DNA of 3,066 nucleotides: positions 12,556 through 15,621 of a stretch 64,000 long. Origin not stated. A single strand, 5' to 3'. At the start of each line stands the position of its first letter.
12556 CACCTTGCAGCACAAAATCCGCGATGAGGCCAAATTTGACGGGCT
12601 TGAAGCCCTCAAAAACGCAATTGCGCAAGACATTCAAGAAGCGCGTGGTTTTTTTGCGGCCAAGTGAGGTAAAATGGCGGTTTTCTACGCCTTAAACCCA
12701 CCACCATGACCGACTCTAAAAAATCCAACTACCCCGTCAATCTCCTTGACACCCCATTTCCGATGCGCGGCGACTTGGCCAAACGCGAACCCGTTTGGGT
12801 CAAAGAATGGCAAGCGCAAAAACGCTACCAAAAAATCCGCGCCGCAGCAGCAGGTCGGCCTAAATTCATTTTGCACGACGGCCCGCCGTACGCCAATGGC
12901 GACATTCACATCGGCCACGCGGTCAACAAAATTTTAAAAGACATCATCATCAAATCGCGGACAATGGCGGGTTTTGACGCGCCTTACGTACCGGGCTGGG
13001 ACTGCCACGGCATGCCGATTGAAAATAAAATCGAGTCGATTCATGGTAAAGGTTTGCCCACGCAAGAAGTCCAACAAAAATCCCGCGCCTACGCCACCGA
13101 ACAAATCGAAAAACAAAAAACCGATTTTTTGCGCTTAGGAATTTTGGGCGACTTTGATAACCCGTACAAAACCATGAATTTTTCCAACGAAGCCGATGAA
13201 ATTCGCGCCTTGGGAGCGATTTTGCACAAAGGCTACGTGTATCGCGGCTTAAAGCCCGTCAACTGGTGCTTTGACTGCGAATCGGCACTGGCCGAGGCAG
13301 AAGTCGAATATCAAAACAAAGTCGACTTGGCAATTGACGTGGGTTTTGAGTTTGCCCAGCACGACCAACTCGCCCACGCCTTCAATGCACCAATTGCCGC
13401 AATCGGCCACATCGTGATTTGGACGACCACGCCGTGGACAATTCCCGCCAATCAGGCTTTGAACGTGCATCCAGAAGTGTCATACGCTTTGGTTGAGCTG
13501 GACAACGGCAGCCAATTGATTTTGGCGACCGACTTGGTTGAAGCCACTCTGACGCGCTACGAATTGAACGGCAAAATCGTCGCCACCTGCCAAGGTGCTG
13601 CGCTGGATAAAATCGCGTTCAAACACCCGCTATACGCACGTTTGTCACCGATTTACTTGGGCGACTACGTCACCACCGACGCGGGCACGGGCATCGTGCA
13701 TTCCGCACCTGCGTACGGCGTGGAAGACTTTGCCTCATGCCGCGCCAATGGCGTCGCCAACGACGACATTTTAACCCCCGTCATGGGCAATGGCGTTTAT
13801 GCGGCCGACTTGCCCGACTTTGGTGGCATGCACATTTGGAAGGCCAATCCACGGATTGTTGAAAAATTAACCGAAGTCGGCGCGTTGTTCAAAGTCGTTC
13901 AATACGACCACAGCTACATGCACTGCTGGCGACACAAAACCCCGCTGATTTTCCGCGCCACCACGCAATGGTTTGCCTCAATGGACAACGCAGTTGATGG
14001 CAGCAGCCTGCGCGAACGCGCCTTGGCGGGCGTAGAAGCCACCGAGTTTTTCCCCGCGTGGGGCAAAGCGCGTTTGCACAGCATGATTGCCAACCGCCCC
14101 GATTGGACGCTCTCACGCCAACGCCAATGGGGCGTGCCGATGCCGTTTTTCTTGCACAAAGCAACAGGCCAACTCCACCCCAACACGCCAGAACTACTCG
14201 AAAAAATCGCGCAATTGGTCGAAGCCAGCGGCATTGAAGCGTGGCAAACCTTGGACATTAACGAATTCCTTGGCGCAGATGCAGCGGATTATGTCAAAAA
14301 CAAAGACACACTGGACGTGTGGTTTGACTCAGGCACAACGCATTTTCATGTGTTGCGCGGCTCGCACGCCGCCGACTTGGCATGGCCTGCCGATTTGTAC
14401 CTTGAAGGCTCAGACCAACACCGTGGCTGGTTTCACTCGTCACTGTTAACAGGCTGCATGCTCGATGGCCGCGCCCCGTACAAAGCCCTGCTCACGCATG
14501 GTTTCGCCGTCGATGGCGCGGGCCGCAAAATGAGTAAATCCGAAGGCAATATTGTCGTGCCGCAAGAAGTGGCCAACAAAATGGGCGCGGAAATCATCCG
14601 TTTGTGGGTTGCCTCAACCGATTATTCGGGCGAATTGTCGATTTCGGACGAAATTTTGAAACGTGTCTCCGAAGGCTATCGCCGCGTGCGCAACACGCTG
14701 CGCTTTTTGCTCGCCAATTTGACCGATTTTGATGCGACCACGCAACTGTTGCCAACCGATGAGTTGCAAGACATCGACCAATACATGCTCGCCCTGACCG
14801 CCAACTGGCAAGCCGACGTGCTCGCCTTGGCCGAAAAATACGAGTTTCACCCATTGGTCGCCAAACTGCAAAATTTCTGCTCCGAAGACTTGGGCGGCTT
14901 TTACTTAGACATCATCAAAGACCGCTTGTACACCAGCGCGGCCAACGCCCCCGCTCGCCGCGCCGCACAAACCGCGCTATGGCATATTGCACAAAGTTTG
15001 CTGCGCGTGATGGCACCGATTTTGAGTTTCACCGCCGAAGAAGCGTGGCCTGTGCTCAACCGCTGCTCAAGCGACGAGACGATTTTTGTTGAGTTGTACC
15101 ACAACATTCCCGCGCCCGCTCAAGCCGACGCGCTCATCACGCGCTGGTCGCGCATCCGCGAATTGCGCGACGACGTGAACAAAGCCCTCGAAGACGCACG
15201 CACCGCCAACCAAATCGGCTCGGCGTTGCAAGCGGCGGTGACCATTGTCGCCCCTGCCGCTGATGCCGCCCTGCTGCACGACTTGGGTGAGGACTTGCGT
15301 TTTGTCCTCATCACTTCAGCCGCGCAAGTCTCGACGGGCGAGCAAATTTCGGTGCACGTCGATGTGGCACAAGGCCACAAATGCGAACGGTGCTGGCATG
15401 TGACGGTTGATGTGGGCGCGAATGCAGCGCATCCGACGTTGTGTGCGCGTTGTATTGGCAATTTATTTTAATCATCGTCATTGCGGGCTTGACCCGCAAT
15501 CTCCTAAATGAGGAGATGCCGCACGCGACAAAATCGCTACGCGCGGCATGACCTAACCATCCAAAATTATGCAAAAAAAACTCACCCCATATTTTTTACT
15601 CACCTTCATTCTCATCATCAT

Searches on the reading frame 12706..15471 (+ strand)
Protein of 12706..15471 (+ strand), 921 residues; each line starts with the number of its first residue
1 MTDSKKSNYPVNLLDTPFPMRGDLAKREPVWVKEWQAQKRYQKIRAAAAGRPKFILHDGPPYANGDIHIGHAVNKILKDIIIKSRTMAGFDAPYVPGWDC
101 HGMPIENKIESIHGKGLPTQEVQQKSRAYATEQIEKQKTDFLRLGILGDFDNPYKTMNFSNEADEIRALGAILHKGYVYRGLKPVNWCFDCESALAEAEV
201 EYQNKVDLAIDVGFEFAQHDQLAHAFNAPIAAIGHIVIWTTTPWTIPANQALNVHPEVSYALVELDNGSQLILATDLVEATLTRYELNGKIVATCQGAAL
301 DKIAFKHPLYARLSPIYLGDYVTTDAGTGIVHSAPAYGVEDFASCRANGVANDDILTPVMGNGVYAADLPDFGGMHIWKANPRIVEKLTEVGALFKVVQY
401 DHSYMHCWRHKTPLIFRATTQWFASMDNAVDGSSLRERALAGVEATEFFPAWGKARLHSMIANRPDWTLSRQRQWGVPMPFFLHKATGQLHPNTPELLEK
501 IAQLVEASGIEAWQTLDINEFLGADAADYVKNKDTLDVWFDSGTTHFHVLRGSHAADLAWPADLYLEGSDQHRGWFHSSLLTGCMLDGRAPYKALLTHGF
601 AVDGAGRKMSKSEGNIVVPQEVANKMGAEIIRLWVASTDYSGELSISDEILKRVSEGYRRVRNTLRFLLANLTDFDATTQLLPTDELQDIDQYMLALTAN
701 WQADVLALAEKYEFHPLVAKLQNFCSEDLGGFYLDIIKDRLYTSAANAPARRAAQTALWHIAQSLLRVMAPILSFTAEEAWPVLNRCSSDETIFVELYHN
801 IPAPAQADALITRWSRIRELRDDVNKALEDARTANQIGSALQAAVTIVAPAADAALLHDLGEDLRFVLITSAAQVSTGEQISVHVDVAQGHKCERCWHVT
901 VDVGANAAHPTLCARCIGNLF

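Call 7: search_protein_families(library=pfam, proteins=[window:12706-15471:+], max_evalue=0.00001)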
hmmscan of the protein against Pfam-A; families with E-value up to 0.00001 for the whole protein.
window:12706-15471:+ (921 aa): 5 families
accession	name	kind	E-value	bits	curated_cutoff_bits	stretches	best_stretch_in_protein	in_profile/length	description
PF00133.28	tRNA-synt_1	-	5.4e-130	434.3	22.7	1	31-646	2-413/414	tRNA synthetases class I (I, L, M and V)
PF08264.19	Anticodon_1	-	2.5e-25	89.5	25.1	1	691-846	1-147/148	Anticodon-binding domain of tRNA ligase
PF09334.17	tRNA-synt_1g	-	6e-19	68.5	20.1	1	61-201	8-136/391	tRNA synthetases class I (M)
PF06827.20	zf-FPG_IleRS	-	4.3e-09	36.5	21.3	1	890-917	1-28/30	Zinc finger found in FPG and IleRS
PF01406.26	tRNA-synt_1e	-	1.5e-08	34.8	27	0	598-654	243-299/301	tRNA synthetases class I (C) catalytic domain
